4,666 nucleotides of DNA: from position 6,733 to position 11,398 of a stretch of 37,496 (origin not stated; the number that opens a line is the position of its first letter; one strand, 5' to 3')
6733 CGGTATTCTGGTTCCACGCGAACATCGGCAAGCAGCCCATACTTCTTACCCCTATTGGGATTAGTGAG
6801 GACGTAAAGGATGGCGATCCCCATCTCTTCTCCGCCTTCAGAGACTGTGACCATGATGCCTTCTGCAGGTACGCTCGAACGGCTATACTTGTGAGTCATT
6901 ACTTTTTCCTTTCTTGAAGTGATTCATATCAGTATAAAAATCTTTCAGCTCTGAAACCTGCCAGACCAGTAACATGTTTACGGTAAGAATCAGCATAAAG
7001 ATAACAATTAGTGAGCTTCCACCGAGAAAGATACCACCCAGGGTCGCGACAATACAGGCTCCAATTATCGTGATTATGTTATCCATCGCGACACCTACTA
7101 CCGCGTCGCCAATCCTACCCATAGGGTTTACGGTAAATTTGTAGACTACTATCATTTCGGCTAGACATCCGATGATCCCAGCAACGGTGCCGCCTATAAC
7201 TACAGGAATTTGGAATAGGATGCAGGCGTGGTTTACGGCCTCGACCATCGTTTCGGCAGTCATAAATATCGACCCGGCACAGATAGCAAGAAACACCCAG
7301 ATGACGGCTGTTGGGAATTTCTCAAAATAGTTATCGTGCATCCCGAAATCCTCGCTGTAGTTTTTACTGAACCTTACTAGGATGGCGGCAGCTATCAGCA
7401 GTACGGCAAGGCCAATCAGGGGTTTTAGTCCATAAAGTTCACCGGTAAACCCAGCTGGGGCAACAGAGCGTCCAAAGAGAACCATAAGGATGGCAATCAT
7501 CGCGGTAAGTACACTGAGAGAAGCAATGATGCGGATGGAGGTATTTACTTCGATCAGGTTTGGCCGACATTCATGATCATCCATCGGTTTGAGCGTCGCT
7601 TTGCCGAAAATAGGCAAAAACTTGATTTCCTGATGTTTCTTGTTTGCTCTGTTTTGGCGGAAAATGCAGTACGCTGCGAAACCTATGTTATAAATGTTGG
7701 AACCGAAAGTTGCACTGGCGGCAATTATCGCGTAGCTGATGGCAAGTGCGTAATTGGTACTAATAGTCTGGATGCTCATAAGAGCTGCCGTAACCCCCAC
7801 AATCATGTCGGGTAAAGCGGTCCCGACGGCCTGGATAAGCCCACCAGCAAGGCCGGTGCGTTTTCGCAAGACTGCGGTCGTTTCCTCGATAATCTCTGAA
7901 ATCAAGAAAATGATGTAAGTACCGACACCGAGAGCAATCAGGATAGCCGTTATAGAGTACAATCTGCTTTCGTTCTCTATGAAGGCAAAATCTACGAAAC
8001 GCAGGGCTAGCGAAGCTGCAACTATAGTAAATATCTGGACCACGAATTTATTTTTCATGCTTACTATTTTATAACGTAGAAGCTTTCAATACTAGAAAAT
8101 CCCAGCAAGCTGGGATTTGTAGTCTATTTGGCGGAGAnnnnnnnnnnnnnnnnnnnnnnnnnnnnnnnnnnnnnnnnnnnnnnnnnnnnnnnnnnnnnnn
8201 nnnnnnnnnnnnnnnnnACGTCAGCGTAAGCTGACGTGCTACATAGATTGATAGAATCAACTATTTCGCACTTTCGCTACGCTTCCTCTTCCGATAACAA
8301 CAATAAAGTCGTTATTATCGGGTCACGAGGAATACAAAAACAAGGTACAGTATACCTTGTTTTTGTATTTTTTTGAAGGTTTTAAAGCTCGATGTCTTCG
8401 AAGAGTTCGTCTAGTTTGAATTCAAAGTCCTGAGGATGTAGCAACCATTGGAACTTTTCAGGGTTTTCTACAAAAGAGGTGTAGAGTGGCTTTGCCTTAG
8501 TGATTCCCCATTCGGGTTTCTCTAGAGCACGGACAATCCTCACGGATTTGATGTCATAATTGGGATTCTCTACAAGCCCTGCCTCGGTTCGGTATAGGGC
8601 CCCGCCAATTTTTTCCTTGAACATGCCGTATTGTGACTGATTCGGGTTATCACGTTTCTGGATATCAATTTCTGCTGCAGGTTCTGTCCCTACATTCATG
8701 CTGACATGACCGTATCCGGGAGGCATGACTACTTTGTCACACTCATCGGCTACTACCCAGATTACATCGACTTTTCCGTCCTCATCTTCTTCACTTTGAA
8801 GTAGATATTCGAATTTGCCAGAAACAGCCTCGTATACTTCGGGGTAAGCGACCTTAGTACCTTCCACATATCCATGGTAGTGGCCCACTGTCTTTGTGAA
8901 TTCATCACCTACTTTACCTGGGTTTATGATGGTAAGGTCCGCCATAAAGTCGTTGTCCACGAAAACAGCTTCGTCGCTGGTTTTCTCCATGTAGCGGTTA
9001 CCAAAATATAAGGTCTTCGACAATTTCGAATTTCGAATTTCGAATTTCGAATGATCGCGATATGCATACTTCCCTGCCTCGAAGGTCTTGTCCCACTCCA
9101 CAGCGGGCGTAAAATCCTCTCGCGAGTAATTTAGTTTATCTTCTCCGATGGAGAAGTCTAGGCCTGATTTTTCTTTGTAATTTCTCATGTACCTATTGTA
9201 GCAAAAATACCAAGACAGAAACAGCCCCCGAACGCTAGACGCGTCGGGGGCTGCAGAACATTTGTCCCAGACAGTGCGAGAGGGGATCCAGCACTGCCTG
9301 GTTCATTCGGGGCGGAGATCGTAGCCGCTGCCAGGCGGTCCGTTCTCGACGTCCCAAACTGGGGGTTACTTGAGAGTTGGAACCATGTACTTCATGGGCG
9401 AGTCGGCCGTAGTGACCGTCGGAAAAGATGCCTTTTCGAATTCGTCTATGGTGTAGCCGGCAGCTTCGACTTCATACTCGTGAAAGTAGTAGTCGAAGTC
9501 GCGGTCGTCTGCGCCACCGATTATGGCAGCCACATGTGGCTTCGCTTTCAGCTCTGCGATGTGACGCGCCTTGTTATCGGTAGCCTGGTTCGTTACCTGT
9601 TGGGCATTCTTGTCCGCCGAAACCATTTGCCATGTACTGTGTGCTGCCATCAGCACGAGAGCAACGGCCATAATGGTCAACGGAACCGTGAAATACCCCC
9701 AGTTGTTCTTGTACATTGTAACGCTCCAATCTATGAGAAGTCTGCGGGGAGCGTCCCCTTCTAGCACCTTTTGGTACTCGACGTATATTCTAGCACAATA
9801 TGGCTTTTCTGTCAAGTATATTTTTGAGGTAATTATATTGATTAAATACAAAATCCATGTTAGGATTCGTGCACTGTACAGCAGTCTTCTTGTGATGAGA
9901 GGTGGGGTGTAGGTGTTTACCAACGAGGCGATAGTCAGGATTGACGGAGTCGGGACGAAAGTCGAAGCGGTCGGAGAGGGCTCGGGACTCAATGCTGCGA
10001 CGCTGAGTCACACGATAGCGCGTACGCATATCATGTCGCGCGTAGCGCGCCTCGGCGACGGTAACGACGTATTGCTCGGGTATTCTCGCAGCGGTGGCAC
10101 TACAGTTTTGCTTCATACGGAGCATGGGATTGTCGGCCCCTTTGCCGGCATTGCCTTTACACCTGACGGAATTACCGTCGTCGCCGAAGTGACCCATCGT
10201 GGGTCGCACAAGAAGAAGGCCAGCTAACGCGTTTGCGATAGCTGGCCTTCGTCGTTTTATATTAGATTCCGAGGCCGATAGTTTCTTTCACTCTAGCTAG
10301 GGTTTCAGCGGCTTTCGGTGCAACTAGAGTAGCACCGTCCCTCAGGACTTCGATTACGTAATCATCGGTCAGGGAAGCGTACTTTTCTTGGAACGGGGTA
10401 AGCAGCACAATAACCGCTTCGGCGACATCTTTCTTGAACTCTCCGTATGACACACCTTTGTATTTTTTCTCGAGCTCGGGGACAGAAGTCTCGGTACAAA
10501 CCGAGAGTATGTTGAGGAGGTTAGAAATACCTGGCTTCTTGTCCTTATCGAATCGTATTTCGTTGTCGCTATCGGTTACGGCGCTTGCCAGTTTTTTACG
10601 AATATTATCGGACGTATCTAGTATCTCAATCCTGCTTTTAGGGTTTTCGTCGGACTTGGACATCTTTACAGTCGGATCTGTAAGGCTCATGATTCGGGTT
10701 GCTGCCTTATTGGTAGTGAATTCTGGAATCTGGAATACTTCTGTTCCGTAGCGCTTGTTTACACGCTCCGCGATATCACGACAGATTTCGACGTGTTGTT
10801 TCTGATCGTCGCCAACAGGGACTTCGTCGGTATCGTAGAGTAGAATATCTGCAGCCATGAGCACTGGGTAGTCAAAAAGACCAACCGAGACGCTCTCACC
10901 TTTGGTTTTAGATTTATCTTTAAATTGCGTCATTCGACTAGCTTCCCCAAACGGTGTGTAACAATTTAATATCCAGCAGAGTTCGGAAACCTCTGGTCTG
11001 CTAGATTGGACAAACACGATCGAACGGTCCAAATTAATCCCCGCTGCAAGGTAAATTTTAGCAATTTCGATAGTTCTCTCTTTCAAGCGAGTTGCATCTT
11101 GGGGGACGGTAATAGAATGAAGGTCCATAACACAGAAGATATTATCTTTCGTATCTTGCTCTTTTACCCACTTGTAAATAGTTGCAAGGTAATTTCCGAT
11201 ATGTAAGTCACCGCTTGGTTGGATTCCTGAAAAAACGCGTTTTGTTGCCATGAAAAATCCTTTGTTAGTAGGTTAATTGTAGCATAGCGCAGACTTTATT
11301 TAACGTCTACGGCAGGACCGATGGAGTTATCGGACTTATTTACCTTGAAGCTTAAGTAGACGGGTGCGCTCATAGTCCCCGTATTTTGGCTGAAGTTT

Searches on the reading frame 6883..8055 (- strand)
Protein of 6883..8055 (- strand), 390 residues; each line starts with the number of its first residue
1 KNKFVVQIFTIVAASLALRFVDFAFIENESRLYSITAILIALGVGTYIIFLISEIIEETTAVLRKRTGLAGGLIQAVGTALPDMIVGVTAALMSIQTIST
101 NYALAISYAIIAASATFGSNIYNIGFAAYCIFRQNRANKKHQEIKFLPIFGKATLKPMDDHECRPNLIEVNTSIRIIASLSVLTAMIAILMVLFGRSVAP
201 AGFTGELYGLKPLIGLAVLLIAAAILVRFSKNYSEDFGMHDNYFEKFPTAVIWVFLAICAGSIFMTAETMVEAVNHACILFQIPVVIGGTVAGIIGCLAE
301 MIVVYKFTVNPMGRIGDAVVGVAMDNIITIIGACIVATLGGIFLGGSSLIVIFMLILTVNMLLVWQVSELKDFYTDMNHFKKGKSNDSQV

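Call 21: search_protein_families(library=pfam, proteins=[window:6883-8055:-], max_evalue=0.001)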
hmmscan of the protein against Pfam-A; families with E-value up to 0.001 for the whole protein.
window:6883-8055:- (390 aa): 1 family
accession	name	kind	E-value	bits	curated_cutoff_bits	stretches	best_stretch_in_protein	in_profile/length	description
PF01699.29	Na_Ca_ex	-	9.4e-05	22.9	24.9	0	36-226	4-146/151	Sodium/calcium exchanger protein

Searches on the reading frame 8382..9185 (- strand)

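Call 50: search_protein_families(library=pfam, proteins=[window:8382-9185:-], max_evalue=0.01)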
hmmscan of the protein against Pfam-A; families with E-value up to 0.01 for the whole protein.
window:8382-9185:- (267 aa): 1 family
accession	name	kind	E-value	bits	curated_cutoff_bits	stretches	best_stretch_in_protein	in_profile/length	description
PF06560.17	GPI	-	5.2e-27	94.7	20.7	1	42-203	11-169/182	Glucose-6-phosphate isomerase (GPI)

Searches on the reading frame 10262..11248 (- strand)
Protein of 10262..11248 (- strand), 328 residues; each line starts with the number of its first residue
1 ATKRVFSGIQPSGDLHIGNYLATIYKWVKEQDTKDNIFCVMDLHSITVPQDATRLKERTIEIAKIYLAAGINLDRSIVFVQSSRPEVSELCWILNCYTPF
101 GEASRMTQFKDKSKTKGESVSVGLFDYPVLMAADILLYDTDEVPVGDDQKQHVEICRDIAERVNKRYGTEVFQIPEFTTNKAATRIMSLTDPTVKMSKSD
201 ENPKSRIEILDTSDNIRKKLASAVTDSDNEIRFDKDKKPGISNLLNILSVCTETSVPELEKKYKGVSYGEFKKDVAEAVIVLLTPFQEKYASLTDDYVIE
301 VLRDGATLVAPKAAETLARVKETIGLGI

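Call 21: search_protein_families(library=pfam, proteins=[window:10262-11248:-], max_evalue=0.001)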
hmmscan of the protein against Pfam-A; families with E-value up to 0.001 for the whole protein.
window:10262-11248:- (328 aa): 1 family
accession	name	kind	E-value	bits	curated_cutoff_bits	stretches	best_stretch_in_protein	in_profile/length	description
PF00579.31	tRNA-synt_1b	-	2.1e-75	254.2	21.1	1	4-283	7-291/292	tRNA synthetases class I (W and Y)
